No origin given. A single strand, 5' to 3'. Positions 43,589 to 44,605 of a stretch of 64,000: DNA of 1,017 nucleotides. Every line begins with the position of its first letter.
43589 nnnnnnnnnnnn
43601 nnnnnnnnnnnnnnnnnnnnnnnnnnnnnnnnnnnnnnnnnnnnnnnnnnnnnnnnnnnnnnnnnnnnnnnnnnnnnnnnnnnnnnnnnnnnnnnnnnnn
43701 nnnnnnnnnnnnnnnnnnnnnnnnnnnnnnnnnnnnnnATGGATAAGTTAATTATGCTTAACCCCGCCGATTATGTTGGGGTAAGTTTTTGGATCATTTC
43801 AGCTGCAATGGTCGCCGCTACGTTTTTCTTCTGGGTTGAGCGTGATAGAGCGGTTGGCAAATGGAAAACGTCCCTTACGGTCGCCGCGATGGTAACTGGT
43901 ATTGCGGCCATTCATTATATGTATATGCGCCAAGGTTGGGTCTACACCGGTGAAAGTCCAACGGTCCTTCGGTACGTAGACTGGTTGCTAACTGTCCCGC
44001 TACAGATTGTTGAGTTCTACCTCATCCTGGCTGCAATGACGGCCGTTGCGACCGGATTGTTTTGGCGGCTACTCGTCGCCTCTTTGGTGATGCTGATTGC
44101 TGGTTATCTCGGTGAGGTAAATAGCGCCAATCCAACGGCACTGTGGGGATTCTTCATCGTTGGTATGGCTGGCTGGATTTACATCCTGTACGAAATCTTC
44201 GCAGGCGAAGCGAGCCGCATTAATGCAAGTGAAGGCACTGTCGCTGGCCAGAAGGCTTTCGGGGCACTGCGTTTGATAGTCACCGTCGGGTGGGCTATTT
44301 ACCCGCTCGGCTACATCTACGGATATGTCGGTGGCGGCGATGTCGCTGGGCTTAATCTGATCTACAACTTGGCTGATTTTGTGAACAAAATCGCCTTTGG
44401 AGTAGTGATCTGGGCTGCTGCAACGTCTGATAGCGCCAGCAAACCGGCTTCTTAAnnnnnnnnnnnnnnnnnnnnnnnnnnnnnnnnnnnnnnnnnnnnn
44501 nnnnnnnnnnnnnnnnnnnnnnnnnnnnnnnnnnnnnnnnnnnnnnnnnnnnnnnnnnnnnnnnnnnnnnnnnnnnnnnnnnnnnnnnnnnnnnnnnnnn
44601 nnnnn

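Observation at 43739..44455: Rhodopsin features: DTE proton-pump motif, Gln at the spectral-tuning site (blue-type), and no signal peptide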

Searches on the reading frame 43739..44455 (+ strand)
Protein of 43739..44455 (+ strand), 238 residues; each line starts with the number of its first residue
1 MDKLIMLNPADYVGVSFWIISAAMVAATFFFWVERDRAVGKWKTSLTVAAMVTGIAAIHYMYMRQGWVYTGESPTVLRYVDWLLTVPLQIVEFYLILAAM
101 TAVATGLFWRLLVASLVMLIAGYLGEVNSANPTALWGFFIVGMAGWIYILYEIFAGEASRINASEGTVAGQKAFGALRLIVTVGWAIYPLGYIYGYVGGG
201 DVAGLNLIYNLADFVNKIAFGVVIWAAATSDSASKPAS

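Call 4: search_protein_families(library=pfam, proteins=[window:43739-44455:+])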
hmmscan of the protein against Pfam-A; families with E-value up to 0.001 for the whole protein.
window:43739-44455:+ (238 aa): 1 family
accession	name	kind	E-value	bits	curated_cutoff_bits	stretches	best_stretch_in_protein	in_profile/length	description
PF01036.24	Bac_rhodopsin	-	1.8e-46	158.8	24.6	1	14-229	4-222/224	Bacteriorhodopsin-like protein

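Call 5: search_solved_structures(query=window:43739-44455:+, show_alignments=3)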
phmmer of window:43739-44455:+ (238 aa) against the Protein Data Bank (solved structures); distinct sequences matched with E-value up to 0.001: 113 (the best 60 are shown).
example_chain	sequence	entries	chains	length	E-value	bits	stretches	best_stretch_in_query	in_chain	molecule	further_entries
4jq6_A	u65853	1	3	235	2.6e-83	282.5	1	9-233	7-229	Proteorhodopsin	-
2l6x_A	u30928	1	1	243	2.3e-78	266.3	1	7-237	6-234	Green-light absorbing proteorhodopsin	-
8cnk_A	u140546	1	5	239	1.4e-77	263.7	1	7-233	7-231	Green-light absorbing proteorhodopsin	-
7b03_A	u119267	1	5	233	1.4e-77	263.7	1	7-233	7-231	Proteorhodopsin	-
8cqc_A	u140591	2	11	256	1.8e-77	263.4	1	7-233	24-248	Green-light absorbing proteorhodopsin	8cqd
4kly_A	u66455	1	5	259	3.1e-76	259.3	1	8-233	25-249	Blue-light absorbing proteorhodopsin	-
4knf_A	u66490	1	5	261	2.6e-75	256.3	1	8-234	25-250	Blue-light absorbing proteorhodopsin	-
9r23_A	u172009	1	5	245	3.2e-70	239.6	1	7-234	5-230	flotillin-associated rhodopsin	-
9r22_A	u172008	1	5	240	2.2e-69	236.9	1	6-233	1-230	microbial rhodopsin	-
9r21_A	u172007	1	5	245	1.6e-68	234.1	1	7-234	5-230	flotillin-associated rhodopsin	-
9jov_A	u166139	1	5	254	4e-47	164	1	5-230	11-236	Proteorhodopsin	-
9jou_A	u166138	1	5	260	4.4e-47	163.9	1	5-230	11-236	Proteorhodopsin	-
4hyj_A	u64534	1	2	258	1.9e-37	132.4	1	16-232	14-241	Rhodopsin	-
5jsi_A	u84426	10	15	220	6e-28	101.3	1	17-234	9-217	Bacteriorhodopsin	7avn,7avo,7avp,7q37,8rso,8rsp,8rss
8rsq_A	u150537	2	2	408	8.6e-27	97.5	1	17-229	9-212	Bacteriorhodopsin,ADP-ribosylation factor 1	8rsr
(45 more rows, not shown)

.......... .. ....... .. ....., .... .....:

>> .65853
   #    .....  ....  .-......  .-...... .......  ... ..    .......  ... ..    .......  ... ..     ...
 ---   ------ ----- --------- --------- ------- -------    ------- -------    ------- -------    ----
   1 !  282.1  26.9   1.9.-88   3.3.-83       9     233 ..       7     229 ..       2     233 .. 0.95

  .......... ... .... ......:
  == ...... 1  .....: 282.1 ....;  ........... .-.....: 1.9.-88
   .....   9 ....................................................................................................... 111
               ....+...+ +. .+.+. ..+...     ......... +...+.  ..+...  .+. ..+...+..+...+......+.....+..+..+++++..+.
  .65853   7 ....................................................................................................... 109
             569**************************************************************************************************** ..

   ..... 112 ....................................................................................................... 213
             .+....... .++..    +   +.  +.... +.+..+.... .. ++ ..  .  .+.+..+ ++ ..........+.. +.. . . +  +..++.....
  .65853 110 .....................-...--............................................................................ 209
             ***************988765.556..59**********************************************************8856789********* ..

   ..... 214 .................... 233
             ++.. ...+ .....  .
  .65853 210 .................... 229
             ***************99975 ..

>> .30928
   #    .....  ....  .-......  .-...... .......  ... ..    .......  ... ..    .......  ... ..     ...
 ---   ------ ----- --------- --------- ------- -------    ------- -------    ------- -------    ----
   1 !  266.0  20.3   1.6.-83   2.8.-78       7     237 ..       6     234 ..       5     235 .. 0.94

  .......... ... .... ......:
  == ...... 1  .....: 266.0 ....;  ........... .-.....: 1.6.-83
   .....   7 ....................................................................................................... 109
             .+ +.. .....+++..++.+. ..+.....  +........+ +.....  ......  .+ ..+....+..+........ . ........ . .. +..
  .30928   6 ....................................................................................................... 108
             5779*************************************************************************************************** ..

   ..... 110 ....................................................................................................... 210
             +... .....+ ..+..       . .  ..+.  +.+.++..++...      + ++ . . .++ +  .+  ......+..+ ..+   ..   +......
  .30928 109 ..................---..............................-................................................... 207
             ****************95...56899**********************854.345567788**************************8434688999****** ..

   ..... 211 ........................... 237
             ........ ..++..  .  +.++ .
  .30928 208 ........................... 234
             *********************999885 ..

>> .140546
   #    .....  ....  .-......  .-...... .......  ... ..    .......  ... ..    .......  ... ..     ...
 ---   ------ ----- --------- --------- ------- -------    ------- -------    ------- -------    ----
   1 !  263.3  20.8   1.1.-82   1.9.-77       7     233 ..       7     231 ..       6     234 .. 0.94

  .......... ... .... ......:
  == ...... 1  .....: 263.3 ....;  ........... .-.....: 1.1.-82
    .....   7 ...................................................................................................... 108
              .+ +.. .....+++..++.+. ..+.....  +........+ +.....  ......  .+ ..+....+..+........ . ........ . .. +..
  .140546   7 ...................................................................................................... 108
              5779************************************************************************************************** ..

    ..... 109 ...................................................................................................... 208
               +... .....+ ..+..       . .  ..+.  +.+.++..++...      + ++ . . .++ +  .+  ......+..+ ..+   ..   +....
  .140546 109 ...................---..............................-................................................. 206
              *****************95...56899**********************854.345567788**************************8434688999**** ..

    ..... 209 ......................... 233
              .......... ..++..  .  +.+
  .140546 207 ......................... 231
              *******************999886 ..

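Call 9: search_protein_families(library=ncbifam, proteins=[window:43739-44455:+])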
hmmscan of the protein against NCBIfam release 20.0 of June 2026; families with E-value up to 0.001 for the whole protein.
window:43739-44455:+ (238 aa): 0 families

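Call 11: find_homologous_proteins(query=window:43739-44455:+, max_evalue=1e-30)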
Query window:43739-44455:+ (238 aa): 7975 proteins with E <= 1e-30 among 8000 candidates; the best 120 are listed.
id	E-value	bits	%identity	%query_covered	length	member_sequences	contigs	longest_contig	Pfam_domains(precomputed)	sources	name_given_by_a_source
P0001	1.1e-145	501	97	100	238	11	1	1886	PF01036.25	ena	-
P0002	4.0e-145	500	97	100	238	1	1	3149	PF01036.25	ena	-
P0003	5.6e-145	499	97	100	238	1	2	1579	PF01036.25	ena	-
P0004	7.0e-145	499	97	100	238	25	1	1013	PF01036.25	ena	-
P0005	9.5e-145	498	97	100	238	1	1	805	PF01036.25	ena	-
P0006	1.9e-144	497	96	100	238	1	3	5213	PF01036.25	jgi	jgi:bacteriorhodopsin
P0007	2.1e-144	497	97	100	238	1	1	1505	PF01036.25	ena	-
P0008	2.4e-144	497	97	100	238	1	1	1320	PF01036.25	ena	-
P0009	2.9e-144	497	96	100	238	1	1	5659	PF01036.25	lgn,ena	-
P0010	3.4e-144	497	96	100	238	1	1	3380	PF01036.25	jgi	jgi:bacteriorhodopsin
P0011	4.0e-144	496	97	100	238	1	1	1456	PF01036.25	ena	-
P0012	4.6e-144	496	96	100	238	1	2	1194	PF01036.25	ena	-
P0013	6.2e-144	496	97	100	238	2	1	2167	PF01036.25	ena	-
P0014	8.1e-144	495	96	100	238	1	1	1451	PF01036.25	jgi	jgi:bacteriorhodopsin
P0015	1.1e-143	495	96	100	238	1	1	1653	PF01036.25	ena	-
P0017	1.1e-143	495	96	100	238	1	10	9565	PF01036.25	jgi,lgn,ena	jgi:bacteriorhodopsin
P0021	6.6e-141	486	97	98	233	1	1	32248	PF01036.25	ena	-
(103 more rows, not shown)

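Call 13: find_encoding_contigs(protein=window:43739-44455:+, flank=10000, max_places=6)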
Protein window:43739-44455:+ (238 aa): 2 contigs read that carry it; 2 places shown.
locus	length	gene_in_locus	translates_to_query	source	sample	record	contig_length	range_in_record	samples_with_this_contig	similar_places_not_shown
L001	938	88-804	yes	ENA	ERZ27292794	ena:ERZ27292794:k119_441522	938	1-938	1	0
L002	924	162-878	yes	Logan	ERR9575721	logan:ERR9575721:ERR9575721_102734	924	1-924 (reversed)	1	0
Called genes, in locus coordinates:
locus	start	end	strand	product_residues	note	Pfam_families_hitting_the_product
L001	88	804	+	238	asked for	PF01036:Bac_rhodopsin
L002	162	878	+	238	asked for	PF01036:Bac_rhodopsin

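Call 16: find_related_loci(query=window:43739-44455:+, collection=genome_contigs, flank=10000)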
Query window:43739-44455:+ (238 aa) in genome_contigs; peptide patterns used: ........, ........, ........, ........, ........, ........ (x = any residue, [..] = any of these).
600 stretches matched a pattern (row limit reached: there are more); 588 encode a relative of the query (tblastn E <= 1e-3); the best 80 are kept; 80 distinct loci.
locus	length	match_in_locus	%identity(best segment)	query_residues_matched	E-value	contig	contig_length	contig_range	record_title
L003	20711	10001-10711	79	1-237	9e-123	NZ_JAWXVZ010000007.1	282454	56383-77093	Pseudovibrio sp. SPO723 contig7, whole genome shotgun sequence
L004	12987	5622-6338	83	1-238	6e-122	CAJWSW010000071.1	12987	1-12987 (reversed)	MAG TPA_asm: uncultured Alphaproteobacteria bacterium isolate ERR599075_bin.90_MetaBAT_v2.12.1_MAG genome assembly, cont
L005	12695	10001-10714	86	1-238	3e-120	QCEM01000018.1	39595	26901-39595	SAR116 cluster bacterium AG-355-O21 Ga0172099_1018, whole genome shotgun sequence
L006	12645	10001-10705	79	1-235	3e-117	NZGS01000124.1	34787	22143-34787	MAG: Rhodospirillaceae bacterium isolate MED674 MHASMcontig_355074, whole genome shotgun sequence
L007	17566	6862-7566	79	1-235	3e-117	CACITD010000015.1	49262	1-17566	uncultured Alphaproteobacteria bacterium isolate AG-914-C16 genome assembly, contig: AG-914-C16_NODE_15, whole genome sh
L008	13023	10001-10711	78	1-237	8e-116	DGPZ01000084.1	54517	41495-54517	MAG TPA_asm: Deltaproteobacteria bacterium UBA4427 UBA4427_contig_2495, whole genome shotgun sequence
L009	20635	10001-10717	77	1-238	2e-115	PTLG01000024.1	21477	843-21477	MAG: Alphaproteobacteria bacterium MarineAlpha3_Bin7 CFH08_24, whole genome shotgun sequence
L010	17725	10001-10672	79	6-232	4e-114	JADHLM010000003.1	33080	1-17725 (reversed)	MAG: Hyphomicrobiales bacterium isolate BS301-5m-G16 BS301-5m-C1502, whole genome shotgun sequence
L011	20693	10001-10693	77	6-238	4e-114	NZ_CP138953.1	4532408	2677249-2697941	Shimia sp. MIT910701 chromosome, complete genome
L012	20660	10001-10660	80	7-229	5e-114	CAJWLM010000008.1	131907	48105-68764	MAG TPA_asm: uncultured Rhodospirillaceae bacterium isolate ERR599052_bin.81_MetaBAT_v2.12.1_MAG genome assembly, contig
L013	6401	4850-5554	74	1-238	1e-111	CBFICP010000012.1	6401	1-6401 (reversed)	MAG: Henriciella sp. isolate Co_bin_457_strict genome assembly, contig: Co_bin_457_strict_c12, whole genome shotgun sequ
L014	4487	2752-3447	76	1-232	3e-112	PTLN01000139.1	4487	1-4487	MAG: Alphaproteobacteria bacterium MarineAlpha2_Bin1 CFH01_139, whole genome shotgun sequence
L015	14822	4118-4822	80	1-235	6e-111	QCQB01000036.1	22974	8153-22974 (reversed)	SAR116 cluster bacterium AG-447-C21 Ga0172105_1036, whole genome shotgun sequence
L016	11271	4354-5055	73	1-236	6e-111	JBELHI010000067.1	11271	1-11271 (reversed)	MAG: Alteromonadaceae bacterium isolate REMEI101_ass_metaspades_bin.50 NODE_9044_length_11271_cov_15.115638, whole genom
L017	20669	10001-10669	81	7-232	1e-110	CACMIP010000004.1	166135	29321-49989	MAG: uncultured OCS116 cluster bacterium isolate AG-891-J06 genome assembly, contig: AG-891-J06_NODE_4, whole genome sho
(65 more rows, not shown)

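Call 23: find_encoding_contigs(protein=P0021, flank=10000, max_places=4)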
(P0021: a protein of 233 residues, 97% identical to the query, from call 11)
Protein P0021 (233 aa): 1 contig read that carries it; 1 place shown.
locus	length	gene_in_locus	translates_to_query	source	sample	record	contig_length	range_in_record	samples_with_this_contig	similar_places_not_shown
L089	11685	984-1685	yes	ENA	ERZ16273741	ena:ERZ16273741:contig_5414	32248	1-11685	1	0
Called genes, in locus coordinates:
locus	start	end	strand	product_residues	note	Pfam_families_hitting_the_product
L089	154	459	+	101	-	-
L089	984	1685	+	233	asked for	PF01036:Bac_rhodopsin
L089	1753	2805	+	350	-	PF00348:polyprenyl_synt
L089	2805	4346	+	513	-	PF00070:Pyr_redox (faint), PF00890:FAD_binding_2 (weak), PF01134:GIDA (faint), PF01266:DAO (faint), PF01593:Amino_oxidase, PF07992:Pyr_redox_2 (weak), PF12831:FAD_oxidored, PF13450:NAD_binding_8, +1 more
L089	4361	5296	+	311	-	PF00494:SQS_PSY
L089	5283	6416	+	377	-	PF05834:Lycopene_cycl, PF13454:NAD_binding_9 (faint)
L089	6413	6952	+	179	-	PF15461:BCD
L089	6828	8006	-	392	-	PF06439:3keto-disac_hyd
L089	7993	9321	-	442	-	PF04116:FA_hydroxylase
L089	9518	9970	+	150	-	-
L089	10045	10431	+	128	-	-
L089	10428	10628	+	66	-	PF12844:HTH_19, PF01381:HTH_3, PF13413:HTH_25 (weak), PF13443:HTH_26, PF13560:HTH_31 (weak)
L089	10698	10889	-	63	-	-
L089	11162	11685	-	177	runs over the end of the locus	PF11138:DUF2911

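Call 24: find_encoding_contigs(protein=P0017, flank=10000, max_places=5)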
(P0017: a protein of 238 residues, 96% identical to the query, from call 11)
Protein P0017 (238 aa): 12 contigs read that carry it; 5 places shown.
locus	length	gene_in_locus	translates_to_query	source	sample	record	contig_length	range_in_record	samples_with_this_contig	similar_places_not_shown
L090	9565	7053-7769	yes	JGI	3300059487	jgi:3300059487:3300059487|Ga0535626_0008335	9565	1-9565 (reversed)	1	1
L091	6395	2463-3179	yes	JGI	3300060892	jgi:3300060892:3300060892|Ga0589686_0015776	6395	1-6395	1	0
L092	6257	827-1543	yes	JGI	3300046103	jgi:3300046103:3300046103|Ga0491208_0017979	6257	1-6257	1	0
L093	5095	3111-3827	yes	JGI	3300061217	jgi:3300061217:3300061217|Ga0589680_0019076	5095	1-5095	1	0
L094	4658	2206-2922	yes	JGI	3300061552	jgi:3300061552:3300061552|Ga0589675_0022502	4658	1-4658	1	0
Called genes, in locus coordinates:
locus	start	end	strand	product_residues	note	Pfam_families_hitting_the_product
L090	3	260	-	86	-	?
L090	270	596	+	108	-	-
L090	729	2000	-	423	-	PF13439:Glyco_transf_4, PF13579:Glyco_trans_4_4, PF00534:Glycos_transf_1, PF13692:Glyco_trans_1_4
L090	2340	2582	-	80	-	-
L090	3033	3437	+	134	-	PF00989:PAS, PF13188:PAS_8 (weak), PF08448:PAS_4 (weak), PF13426:PAS_9, PF08447:PAS_3 (weak)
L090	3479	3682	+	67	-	-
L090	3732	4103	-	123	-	-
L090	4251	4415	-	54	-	-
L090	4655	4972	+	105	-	-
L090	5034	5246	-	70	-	-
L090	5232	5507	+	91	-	-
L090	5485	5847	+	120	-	-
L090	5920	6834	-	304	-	-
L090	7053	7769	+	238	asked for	PF01036:Bac_rhodopsin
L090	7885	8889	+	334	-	PF00348:polyprenyl_synt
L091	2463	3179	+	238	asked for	PF01036:Bac_rhodopsin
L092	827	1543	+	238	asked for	PF01036:Bac_rhodopsin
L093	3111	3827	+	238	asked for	PF01036:Bac_rhodopsin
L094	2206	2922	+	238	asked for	PF01036:Bac_rhodopsin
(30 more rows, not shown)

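Call 29: search_protein_families(library=pfam, proteins=[L089:6413-6952:+, L089:1753-2805:+], max_evalue=0.01)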
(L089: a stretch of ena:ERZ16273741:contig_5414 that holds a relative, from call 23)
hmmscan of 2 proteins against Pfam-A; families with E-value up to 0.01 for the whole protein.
L089:6413-6952:+ (179 aa): 1 family
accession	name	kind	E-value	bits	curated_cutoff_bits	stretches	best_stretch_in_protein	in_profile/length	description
PF15461.11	BCD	-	1.4e-23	84.3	28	1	11-178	2-181/267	Beta-carotene 15,15'-dioxygenase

L089:1753-2805:+ (350 aa): 1 family
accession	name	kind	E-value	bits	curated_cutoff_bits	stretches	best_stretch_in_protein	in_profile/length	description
PF00348.22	polyprenyl_synt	-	1.7e-33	116.3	27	1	46-260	5-220/251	Polyprenyl synthetase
